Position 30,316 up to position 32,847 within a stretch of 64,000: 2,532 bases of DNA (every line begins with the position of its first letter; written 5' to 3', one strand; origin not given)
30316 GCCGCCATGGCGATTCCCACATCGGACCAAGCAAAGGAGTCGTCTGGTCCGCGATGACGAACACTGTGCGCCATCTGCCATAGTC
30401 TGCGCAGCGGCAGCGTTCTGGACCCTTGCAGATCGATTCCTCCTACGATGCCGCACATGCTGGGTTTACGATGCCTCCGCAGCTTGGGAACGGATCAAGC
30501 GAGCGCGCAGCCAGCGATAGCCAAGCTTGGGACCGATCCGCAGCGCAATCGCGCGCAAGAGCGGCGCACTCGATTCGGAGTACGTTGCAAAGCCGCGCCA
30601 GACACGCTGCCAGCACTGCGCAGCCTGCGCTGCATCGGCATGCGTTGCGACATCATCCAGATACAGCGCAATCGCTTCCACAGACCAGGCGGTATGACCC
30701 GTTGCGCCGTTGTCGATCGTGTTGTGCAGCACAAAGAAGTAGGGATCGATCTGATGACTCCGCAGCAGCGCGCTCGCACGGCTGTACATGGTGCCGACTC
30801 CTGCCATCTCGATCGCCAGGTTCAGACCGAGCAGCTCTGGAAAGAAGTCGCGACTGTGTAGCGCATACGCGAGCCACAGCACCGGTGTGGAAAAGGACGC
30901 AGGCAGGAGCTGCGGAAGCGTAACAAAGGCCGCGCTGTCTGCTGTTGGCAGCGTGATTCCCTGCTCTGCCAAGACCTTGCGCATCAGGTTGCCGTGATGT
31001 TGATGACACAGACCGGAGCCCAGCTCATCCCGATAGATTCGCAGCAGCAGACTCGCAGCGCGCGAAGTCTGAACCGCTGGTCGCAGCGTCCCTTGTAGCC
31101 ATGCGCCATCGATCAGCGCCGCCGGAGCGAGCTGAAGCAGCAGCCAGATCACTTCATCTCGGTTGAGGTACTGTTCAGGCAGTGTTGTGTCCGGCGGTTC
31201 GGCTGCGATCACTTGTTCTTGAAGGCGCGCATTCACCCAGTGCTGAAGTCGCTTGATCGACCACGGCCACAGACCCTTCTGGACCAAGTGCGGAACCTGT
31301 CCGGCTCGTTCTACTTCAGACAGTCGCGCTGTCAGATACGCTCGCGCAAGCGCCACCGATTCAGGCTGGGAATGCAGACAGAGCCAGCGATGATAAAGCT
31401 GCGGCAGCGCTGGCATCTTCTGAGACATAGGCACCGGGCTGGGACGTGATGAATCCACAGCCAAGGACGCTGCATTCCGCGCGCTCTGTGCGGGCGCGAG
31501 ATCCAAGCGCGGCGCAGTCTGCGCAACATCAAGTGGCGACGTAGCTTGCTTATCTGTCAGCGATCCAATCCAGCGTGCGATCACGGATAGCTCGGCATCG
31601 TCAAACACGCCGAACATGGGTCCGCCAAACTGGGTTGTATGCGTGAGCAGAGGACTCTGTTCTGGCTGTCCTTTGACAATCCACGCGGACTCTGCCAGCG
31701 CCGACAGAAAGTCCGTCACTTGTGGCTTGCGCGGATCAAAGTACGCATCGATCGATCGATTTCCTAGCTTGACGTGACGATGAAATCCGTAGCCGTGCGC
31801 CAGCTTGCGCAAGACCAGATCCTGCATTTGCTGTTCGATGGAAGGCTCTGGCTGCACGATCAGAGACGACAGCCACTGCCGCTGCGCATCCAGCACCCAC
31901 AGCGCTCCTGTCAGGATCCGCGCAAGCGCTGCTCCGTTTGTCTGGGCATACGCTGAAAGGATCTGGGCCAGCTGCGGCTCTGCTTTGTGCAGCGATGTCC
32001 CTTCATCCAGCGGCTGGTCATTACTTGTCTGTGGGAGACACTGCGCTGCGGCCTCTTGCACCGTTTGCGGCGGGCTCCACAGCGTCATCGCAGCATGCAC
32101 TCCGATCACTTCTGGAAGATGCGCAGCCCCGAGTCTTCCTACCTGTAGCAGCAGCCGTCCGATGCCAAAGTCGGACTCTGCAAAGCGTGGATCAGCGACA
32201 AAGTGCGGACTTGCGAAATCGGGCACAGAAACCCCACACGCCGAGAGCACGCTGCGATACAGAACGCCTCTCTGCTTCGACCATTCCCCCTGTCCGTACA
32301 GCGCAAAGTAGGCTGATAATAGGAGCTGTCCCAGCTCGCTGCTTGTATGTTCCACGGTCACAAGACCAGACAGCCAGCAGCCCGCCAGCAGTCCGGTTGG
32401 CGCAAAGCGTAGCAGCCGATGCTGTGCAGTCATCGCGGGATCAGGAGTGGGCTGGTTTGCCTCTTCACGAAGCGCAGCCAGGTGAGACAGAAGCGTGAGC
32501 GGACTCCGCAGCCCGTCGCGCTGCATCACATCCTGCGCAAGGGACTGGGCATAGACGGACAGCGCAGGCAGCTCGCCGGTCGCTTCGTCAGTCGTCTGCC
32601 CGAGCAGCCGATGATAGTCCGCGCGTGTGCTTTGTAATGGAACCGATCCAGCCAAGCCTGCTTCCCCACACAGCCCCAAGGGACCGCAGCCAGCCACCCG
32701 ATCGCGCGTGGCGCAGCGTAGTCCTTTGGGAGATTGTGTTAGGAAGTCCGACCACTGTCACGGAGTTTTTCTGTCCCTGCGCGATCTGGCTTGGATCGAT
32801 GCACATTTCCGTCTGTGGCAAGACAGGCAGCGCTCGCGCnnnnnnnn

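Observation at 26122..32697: Orphan four-gene operon: unknown 743-aa protein, AsnB-like amidotransferase, AurF-like diiron protein and PLD-like protein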

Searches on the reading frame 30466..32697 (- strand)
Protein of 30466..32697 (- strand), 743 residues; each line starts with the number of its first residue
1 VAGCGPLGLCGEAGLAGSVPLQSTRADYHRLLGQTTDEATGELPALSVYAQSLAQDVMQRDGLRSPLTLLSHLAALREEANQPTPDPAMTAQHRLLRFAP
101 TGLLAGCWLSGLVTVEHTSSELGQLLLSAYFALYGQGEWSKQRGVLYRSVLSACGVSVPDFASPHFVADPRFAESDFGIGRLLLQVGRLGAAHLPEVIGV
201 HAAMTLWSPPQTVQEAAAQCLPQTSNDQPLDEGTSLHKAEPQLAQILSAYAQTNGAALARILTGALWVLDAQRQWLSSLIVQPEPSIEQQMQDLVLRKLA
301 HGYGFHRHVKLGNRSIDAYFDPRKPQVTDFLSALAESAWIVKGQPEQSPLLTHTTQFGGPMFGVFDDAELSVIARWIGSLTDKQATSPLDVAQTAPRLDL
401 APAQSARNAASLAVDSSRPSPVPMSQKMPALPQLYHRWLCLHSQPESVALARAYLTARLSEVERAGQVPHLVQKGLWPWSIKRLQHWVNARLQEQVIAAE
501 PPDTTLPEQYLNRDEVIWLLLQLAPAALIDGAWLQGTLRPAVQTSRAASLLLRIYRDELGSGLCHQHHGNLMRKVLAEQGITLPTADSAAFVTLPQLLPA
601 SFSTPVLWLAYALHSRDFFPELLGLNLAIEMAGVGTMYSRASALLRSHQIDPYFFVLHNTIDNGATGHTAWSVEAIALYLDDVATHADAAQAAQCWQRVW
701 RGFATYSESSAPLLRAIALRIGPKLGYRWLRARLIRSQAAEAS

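Call 3: search_protein_families(library=pfam, proteins=[window:30466-32697:-], max_evalue=0.01)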
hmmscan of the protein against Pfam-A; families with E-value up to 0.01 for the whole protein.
window:30466-32697:- (743 aa): 1 family
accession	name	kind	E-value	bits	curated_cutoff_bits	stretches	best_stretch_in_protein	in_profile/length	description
PF14518.11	Haem_oxygenas_2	-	1.3e-19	71.2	28.9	1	518-695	2-171/177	Iron-containing redox enzyme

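Call 4: search_protein_families(library=ncbifam, proteins=[window:30466-32697:-], max_evalue=0.01)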
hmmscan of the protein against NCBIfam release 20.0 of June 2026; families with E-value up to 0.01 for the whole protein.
window:30466-32697:- (743 aa): 0 families

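Call 11: find_homologous_proteins(query=window:30466-32694:-)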
Query window:30466-32694:- (742 aa): 5 proteins with E <= 0.001 among 8000 candidates.
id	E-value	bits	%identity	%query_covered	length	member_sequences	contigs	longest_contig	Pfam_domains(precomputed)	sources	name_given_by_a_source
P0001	0.0e+0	1576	95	100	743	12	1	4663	PF14518.12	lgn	-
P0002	0.0e+0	1185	74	97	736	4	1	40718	PF14518.12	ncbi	-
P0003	2.7e-275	934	63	98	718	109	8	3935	PF14518.12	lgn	-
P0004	1.8e-59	220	31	76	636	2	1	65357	PF14518.12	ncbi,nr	ncbi:iron-containing redox enzyme family protein [Methylococcus capsulatus]|nr:iron-containing redox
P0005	1.4e-31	128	32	31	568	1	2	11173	PF14518.12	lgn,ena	-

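Call 12: find_encoding_contigs(protein=P0002, flank=10000, max_places=4)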
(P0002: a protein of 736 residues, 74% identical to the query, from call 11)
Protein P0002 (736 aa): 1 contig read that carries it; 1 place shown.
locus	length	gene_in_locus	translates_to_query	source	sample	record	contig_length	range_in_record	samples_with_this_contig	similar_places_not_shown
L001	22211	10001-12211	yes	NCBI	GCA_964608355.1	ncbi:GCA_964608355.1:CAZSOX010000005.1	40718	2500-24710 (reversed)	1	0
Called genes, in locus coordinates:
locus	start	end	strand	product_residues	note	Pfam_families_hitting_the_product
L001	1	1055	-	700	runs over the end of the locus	PF04116:FA_hydroxylase, PF09375:Peptidase_M75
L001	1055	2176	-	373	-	PF16148:DUF4856 (weak)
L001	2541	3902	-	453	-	PF00144:Beta-lactamase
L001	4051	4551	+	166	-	-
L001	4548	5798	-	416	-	PF09346:SMI1_KNR4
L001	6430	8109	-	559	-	PF01266:DAO (faint), PF07992:Pyr_redox_2, PF13450:NAD_binding_8 (faint), PF13738:Pyr_redox_3 (faint), PF00070:Pyr_redox, PF02852:Pyr_redox_dim, PF00581:Rhodanese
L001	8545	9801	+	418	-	-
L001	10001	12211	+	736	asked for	PF14518:Haem_oxygenas_2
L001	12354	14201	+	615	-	PF13522:GATase_6, PF13537:GATase_7, PF00733:Asn_synthase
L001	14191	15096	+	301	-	PF11583:AurF (weak)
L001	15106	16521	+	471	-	PF13091:PLDc_2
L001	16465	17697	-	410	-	PF13188:PAS_8 (faint), PF01740:STAS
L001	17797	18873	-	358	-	PF20551:DUF6765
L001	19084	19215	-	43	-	-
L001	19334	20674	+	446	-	PF23981:DUF7305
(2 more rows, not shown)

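Call 13: find_encoding_contigs(protein=P0004, flank=10000, max_places=4)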
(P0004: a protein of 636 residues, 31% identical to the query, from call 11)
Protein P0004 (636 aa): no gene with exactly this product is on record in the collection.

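Call 22: search_protein_representatives(protein=window:30466-32694:-)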
Query: 742 residues. Proteins with E-value up to 0.001 (for the whole library): 893; up to 1e-10: 699; up to 1e-30: 359. The best 150 are listed.
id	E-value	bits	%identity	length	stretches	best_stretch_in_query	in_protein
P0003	8.6e-276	933.6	64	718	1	15-742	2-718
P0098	6.9e-214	729.0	52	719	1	21-742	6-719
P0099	1.9e-176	605.2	48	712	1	58-740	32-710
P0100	1.1e-164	566.4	48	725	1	76-735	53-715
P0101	7.3e-159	547.1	45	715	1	90-733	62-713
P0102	8.2e-137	474.2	42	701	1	75-733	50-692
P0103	9.1e-131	454.2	41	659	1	77-732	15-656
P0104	1.4e-125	437.0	39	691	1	36-727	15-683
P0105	4.0e-117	409.1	40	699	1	95-739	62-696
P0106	2.1e-98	347.2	33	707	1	90-727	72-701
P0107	4.5e-98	346.1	50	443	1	283-731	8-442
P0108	9.4e-97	341.7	39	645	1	90-737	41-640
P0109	1.1e-95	338.3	38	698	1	65-733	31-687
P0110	4.9e-94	332.8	37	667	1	80-738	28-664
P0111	2.0e-90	320.8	37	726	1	76-735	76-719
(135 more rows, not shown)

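Call 26: search_solved_structures(query=A1, max_evalue=1, show_alignments=2)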
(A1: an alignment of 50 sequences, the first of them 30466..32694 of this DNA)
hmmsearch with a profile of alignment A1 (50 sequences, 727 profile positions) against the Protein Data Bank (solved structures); distinct sequences matched with E-value up to 1: 6.
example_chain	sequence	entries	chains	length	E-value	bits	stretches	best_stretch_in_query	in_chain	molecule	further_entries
6m9r_A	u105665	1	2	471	0.15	13.7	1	17-166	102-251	SznF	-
6m9s_A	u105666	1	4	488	0.16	13.6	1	17-166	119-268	SznF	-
6vzy_A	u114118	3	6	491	0.16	13.6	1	17-166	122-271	Cupin domain-containing diiron protein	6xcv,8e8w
2maj_A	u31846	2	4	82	0.19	13.3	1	447-501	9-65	Stromal interaction molecule 1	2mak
9pfw_A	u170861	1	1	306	0.22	13.1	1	538-574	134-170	Iron-containing redox enzyme family protein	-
6az3_Z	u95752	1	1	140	0.66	11.5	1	130-187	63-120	60S ribosomal protein L28, putative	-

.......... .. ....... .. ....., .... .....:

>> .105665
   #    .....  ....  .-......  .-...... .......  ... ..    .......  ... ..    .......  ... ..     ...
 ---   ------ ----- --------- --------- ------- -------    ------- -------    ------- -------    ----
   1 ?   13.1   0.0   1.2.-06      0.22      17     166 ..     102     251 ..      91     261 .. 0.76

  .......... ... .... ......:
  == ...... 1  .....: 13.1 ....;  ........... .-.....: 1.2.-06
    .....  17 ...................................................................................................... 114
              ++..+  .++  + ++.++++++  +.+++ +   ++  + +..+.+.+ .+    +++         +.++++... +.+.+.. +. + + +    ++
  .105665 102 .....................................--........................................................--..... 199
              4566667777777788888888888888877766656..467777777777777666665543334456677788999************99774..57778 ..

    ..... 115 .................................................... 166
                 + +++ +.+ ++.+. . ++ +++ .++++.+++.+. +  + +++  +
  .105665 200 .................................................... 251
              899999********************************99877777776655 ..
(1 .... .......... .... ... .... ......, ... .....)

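Call 43: predict_structure(alignment_id=A1)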
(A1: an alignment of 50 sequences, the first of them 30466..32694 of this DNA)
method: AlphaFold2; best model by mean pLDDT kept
length: 742 residues; sequences in the alignment: 50
mean_pLDDT: 87.7   pTM: 0.82
mean pLDDT of the five models: 87.7, 86.4, 86.0, 85.7, 84.7
residues with pLDDT >= 90: 556; 70-90: 90; 50-70: 36; < 50: 60
segments of 3 or more residues with pLDDT < 50: 1-19, 382-420
pLDDT, mean of each block of 10 residues (from residue 1): 35 41 89 66 86 88 92 94 92 97 95 95 96 91 93 93 93 96 92 96 95 92 62 70 97 94 97 93 84 89 86 91 92 95 96 93 94 94 41 38 39 42 75 93 83 97 98 96 97 79 83 98 98 94 93 96 95 98 96 98 98 95 98 92 97 95 96 98 92 98 98 97 95 84 66
secondary structure, 60 per line:
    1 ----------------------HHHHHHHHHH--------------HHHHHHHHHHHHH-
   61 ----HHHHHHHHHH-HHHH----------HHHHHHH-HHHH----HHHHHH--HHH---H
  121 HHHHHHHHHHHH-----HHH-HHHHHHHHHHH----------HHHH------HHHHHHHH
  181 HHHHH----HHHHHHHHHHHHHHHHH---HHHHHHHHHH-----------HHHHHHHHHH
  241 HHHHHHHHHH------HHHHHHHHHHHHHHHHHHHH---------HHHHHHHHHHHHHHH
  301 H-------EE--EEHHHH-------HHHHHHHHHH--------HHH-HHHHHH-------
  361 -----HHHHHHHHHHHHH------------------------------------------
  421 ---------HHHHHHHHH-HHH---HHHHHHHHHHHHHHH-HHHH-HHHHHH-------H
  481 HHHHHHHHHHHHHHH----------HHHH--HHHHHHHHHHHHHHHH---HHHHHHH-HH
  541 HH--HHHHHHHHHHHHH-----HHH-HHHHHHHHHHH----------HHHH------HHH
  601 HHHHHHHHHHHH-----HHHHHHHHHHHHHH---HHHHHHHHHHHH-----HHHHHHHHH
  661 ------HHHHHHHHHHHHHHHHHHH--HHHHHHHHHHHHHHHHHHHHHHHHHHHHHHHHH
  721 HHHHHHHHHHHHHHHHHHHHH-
elements in order (helices of 4 or more, strands of 3 or more residues): H23-32 H47-59 H65-74 H76-79 H90-96 H98-101 H106-111 H120-132 H142-152 H163-166 H173-185 H190-206 H210-219 H231-250 H257-276 H286-301 H315-318 H326-335 H348-353 H366-378 H430-438 H446-460 H462-465 H467-472 H480-495 H506-509 H512-527 H531-537 H539-542 H545-557 H567-577 H588-591 H598-612 H618-631 H635-646 H652-660 H667-685 H688-741

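Call 45: fold_search(model_id=the predicted structure, library=pdb)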
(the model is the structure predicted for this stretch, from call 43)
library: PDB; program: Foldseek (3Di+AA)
matches with E <= 10: 196; with E <= 0.001: 0
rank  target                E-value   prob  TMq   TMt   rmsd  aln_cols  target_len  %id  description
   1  6vzy_B                2.3e-03  1.00  0.25  0.38  13.2       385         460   15  Crystal structure of SznF from Streptomyces achromogenes var. streptozoticus NRRL 2697 with a diiron(II) central domai (released 2021-01-13)
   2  9pfw                  3.0e-03  1.00  0.22  0.52  11.8       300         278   18  Crystal structure of selenomethionine-substituted N-oxygenase RohS from Pseudomonas syringae pv. tomato str. DC3000 (Pst (released 2026-04-01)
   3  9n1x                  4.0e-03  1.00  0.26  0.53   8.4       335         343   12  Crystal Structure of N-oxygenase HrmI with the diferrous cofactor (released 2025-08-20)
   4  9n1a                  5.9e-03  1.00  0.27  0.55   8.4       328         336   13  crystal structure of diferric HrmI from Streptomyces griseoflavus (released 2025-08-20)
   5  9n1e                  6.4e-03  1.00  0.27  0.53   8.5       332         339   14  Crystal structure of N-oxygenase HrmI with the diferric cofactor partially loaded (released 2025-08-20)
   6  6m9s_C                1.6e-02  1.00  0.24  0.36  13.0       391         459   15  Crystal structure of SeMet SznF from Streptomyces achromogenes var. streptozoticus NRRL 2697 (released 2019-02-06)
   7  6xcv_A                1.6e-02  1.00  0.26  0.40   9.9       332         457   15  Crystal structure of apo SznF from Streptomyces achromogenes var. streptozoticus NRRL 2697 (released 2021-01-13)
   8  9pfx                  1.8e-02  1.00  0.30  0.69   7.5       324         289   18  Crystal structure of native HDO-family N-oxygenase RohS from Pseudomonas brassicacearum strain DF41 (PbrRohS) (released 2026-04-01)
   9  8e8w_A                3.2e-02  1.00  0.24  0.37  16.1       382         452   15  Crystal structure of SznF from Streptomyces achromogenes var. streptozoticus NRRL 2697 mononuclear Fe(II) structure on (released 2023-08-30)
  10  6m9s_D                3.5e-02  1.00  0.22  0.34  15.2       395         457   14  Crystal structure of SeMet SznF from Streptomyces achromogenes var. streptozoticus NRRL 2697 (released 2019-02-06)
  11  6m9r_A                1.8e-01  1.00  0.23  0.37  15.9       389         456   16  Crystal structure of SznF from Streptomyces achromogenes var. streptozoticus NRRL 2697 with a bound N(delta)-hydroxy-N (released 2019-02-06)
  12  6m9r_B                2.4e-01  0.99  0.23  0.36  15.8       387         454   16  Crystal structure of SznF from Streptomyces achromogenes var. streptozoticus NRRL 2697 with a bound N(delta)-hydroxy-N (released 2019-02-06)
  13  3bjd_C                2.5e-01  1.00  0.25  0.51  10.4       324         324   12  Crystal structure of putative 3-oxoacyl-(acyl-carrier-protein) synthase from Pseudomonas aeruginosa (released 2007-12-11)
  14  1sk7                  4.9e-01  0.96  0.16  0.50  10.2       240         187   14  Structural Basis for Novel Delta-Regioselective Heme Oxygenation in the Opportunistic Pathogen Pseudomonas aeruginosa (released 2004-06-22)
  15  8w1q_B                5.5e-01  0.97  0.24  0.47  11.3       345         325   12  Aerobic crystal structure of iron-bound FlcD from Pseudomonas aeruginosa (released 2024-07-31)
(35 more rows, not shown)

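Call 47: find_homologous_proteins(query=A1, max_evalue=1e-10)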
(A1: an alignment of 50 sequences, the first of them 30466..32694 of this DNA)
Query A1 (50 sequences) (742 aa, profile of the alignment): 5 proteins with E <= 1e-10 among 8000 candidates.
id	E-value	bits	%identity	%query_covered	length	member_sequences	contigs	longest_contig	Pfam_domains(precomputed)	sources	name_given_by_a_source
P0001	5.5e-247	840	95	100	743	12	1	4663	PF14518.12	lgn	-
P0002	6.9e-243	826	74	97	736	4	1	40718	PF14518.12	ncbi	-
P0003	1.1e-228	779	63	98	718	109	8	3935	PF14518.12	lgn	-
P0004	1.1e-187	644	31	76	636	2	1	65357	PF14518.12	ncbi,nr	ncbi:iron-containing redox enzyme family protein [Methylococcus capsulatus]|nr:iron-containing redox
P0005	1.2e-99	353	32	31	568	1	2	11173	PF14518.12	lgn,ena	-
